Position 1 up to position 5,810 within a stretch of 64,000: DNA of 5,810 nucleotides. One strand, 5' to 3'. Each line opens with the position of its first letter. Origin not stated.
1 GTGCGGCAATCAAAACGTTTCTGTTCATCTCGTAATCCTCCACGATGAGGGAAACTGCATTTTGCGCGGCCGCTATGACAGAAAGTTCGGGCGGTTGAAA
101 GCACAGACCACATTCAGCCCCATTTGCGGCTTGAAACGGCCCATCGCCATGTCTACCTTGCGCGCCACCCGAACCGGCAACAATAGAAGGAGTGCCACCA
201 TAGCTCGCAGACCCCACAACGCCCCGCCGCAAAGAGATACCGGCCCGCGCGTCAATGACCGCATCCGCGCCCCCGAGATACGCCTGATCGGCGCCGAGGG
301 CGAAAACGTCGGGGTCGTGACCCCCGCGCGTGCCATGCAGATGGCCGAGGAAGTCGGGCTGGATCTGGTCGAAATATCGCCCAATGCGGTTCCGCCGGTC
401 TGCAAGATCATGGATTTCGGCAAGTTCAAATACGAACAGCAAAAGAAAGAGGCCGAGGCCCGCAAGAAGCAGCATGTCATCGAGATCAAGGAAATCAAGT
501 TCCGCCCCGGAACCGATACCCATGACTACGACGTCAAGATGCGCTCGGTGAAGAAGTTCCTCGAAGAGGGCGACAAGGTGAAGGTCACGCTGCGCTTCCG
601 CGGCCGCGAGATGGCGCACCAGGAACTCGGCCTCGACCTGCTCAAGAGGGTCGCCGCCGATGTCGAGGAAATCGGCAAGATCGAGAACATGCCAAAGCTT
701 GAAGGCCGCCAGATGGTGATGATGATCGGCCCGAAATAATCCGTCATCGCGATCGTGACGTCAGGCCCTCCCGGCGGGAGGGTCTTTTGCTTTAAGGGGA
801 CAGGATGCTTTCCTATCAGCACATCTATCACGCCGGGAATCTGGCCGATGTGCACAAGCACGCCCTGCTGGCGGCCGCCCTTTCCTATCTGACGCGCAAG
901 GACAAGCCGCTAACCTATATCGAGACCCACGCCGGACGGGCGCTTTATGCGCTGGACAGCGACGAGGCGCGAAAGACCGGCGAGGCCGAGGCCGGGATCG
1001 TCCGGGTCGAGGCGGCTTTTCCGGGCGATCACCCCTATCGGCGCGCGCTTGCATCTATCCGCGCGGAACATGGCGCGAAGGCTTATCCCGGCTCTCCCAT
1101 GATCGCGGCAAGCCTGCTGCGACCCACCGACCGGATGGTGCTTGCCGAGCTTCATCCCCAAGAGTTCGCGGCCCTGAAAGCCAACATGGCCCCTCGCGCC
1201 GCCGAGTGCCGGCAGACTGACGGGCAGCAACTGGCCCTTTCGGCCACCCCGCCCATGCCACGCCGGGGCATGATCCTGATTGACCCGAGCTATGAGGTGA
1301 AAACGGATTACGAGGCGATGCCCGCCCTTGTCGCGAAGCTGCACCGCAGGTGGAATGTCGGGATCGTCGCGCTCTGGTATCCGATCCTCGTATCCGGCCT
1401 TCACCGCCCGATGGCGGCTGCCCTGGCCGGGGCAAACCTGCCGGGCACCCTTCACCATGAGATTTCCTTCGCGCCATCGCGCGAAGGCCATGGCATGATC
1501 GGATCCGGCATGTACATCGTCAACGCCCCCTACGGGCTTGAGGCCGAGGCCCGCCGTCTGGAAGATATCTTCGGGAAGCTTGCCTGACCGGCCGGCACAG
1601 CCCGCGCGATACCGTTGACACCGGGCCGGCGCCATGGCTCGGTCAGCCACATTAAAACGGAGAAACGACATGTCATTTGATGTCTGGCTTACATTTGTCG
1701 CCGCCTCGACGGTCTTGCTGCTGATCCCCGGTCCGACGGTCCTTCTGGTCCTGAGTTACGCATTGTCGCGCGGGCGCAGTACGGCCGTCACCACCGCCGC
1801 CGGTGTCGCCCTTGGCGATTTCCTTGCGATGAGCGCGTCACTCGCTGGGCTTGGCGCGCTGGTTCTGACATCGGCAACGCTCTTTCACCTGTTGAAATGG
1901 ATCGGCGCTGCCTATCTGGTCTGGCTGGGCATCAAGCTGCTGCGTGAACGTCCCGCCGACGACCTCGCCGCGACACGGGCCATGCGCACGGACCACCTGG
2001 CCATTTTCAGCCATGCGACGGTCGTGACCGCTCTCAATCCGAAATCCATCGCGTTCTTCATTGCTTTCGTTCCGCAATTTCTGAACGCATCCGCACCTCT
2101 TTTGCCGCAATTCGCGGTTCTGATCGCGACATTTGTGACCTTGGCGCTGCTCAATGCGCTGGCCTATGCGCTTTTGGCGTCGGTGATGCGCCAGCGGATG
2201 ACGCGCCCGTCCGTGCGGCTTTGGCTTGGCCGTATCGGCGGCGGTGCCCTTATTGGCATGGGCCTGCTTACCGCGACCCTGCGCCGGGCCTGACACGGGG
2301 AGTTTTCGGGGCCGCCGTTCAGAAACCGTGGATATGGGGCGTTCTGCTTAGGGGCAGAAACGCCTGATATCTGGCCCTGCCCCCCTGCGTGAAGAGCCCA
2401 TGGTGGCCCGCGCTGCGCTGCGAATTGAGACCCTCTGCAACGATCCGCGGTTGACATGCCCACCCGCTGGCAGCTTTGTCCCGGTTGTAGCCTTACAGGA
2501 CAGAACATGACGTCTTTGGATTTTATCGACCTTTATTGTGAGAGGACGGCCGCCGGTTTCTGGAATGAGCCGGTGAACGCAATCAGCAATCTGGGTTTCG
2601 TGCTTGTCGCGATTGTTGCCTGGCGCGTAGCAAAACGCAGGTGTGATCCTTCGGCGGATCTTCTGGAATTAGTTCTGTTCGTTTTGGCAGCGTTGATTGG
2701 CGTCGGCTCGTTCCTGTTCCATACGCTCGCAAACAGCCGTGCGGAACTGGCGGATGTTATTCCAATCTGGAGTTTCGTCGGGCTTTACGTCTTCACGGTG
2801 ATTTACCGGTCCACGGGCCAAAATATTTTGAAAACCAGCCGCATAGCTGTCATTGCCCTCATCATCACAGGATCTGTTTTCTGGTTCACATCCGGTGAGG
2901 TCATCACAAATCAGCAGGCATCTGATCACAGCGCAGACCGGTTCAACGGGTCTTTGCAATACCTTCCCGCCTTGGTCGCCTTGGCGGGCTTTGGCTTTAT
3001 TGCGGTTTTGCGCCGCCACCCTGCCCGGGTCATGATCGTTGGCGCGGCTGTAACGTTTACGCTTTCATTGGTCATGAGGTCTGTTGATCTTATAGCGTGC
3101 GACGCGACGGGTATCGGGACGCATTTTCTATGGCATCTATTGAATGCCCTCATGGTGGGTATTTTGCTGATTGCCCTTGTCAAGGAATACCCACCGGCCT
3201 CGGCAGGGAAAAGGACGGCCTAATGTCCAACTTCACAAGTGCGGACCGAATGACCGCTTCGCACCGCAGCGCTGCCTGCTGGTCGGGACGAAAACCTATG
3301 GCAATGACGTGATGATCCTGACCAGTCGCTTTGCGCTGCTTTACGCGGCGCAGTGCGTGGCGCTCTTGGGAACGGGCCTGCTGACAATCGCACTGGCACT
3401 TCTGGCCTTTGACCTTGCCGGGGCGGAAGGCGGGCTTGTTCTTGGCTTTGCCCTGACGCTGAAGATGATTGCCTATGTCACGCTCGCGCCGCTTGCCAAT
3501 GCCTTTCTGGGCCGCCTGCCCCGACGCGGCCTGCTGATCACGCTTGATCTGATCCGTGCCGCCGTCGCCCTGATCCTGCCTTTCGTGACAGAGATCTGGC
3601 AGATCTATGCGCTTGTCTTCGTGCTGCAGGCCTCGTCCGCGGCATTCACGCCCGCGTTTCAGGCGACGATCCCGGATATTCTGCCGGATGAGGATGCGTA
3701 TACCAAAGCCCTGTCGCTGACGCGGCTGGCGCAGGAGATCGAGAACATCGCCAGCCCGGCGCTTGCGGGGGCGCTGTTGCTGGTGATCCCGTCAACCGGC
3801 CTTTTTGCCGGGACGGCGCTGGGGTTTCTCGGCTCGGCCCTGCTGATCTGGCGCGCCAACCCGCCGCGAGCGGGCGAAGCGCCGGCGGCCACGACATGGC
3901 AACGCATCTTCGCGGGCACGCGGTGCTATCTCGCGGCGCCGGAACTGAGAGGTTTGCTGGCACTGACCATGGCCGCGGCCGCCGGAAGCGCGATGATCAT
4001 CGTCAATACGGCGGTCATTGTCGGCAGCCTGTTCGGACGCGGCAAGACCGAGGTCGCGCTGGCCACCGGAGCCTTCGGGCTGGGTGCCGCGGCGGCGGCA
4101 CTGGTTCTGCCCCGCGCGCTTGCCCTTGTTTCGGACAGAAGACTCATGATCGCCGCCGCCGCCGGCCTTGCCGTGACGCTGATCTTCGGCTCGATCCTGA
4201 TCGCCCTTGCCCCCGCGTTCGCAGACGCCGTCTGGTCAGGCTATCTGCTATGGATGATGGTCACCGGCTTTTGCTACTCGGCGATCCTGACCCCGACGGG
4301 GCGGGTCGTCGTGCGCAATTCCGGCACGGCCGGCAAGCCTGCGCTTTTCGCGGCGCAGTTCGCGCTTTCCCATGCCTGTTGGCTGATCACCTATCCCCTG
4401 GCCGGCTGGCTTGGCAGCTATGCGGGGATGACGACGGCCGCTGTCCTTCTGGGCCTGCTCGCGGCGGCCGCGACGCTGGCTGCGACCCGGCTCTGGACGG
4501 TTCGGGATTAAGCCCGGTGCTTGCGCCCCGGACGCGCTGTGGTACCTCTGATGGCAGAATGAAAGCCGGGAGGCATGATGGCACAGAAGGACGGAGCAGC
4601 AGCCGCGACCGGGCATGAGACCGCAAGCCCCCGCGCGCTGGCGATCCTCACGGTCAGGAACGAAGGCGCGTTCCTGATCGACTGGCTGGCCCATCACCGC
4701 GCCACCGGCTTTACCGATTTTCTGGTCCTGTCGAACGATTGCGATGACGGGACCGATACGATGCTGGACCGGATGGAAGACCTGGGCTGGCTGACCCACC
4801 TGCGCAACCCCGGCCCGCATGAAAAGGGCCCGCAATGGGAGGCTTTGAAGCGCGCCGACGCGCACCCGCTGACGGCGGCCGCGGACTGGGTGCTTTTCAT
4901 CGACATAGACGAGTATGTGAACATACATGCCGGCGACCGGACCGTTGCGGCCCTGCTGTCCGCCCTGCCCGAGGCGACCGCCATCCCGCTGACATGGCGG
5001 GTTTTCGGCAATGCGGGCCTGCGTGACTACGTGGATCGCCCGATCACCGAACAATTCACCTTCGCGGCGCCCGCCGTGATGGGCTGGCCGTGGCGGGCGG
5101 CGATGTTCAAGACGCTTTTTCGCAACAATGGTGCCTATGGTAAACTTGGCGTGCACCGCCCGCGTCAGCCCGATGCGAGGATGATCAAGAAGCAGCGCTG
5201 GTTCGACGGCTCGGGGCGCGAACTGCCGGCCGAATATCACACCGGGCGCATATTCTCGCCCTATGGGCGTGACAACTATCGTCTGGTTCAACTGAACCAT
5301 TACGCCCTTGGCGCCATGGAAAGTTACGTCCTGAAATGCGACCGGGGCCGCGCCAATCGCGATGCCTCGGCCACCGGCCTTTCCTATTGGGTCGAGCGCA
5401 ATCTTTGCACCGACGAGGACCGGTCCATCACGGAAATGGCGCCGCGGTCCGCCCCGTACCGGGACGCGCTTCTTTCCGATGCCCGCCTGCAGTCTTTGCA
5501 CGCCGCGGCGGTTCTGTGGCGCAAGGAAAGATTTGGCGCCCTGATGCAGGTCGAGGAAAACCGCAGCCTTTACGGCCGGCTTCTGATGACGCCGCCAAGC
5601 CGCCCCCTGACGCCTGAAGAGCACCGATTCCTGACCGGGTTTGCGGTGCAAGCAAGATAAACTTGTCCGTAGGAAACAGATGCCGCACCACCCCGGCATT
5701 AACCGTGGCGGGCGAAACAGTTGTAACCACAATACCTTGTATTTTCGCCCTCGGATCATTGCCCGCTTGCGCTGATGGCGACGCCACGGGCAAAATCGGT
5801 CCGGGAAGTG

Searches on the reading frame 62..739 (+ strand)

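Call 41: search_protein_families(library=pfam, proteins=[window:62-739:+], max_evalue=0.001)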
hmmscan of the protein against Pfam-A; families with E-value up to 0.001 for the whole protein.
window:62-739:+ (225 aa): 2 families
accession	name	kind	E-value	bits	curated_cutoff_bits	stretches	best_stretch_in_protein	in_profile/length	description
PF00707.27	IF3_C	-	1.6e-39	134.1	34.8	1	140-225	1-86/86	Translation initiation factor IF-3, C-terminal domain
PF05198.21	IF3_N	-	2.3e-34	117.8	26.9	1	64-133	1-70/70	Translation initiation factor IF-3, N-terminal domain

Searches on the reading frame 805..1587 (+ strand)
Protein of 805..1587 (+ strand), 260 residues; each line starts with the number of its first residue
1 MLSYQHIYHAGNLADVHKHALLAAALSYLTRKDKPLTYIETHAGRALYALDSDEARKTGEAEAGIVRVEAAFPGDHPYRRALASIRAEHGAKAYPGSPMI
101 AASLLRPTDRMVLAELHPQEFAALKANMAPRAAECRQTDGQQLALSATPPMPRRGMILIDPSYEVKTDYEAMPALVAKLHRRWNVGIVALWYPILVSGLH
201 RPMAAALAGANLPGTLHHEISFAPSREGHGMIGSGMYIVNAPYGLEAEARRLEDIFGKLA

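Call 41: search_protein_families(library=pfam, proteins=[window:805-1587:+], max_evalue=0.001)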
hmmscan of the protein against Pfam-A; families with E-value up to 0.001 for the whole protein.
window:805-1587:+ (260 aa): 1 family
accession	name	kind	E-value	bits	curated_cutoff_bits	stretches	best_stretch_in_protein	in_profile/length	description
PF04378.19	RsmJ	-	1e-50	172.8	27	1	33-254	1-226/245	Ribosomal RNA large subunit methyltransferase D, RlmJ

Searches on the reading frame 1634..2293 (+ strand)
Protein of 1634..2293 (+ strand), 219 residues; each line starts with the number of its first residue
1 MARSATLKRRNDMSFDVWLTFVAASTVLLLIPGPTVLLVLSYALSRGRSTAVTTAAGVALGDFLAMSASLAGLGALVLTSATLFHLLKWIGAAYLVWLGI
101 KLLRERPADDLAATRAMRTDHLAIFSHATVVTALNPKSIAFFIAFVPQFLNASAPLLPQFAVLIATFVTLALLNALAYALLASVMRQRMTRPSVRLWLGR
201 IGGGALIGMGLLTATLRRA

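Call 41: search_protein_families(library=pfam, proteins=[window:1634-2293:+], max_evalue=0.001)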
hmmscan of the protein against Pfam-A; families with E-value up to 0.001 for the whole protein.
window:1634-2293:+ (219 aa): 1 family
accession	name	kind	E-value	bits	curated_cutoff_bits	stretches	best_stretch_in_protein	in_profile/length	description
PF01810.24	LysE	-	1.4e-32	113.2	25.6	1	27-212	2-188/193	LysE type translocator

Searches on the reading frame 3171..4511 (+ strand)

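Call 41: search_protein_families(library=pfam, proteins=[window:3171-4511:+], max_evalue=0.001)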
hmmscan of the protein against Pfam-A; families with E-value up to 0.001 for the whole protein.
window:3171-4511:+ (446 aa): 2 families
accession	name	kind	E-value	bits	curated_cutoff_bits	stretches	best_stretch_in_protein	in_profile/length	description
PF07690.21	MFS_1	-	6.8e-18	65.1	33.4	2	58-278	2-221/347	Major Facilitator Superfamily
PF05977.19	MFS_3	-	3.5e-09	36.1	27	1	53-357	11-318/524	Transmembrane secretion effector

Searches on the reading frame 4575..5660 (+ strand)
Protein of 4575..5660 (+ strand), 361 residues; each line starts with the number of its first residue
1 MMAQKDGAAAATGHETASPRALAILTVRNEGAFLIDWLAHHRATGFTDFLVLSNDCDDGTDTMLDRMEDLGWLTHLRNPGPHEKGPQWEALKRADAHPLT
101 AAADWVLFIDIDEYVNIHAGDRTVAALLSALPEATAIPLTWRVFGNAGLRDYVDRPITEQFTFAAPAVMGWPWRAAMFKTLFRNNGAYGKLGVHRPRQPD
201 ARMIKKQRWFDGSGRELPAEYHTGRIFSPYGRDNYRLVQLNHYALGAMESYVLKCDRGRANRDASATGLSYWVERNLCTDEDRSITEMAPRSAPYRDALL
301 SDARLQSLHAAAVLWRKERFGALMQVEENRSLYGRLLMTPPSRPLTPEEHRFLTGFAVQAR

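Call 41: search_protein_families(library=pfam, proteins=[window:4575-5660:+], max_evalue=0.001)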
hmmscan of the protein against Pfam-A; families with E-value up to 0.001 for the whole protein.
window:4575-5660:+ (361 aa): 2 families
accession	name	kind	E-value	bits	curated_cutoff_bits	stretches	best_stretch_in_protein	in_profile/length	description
PF13704.12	Glyco_tranf_2_4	-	1.2e-19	71.1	27.5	1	28-128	1-98/98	Glycosyl transferase family 2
PF01697.33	Glyco_transf_92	-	7.7e-06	26.1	23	1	34-159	20-152/249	Glycosyltransferase family 92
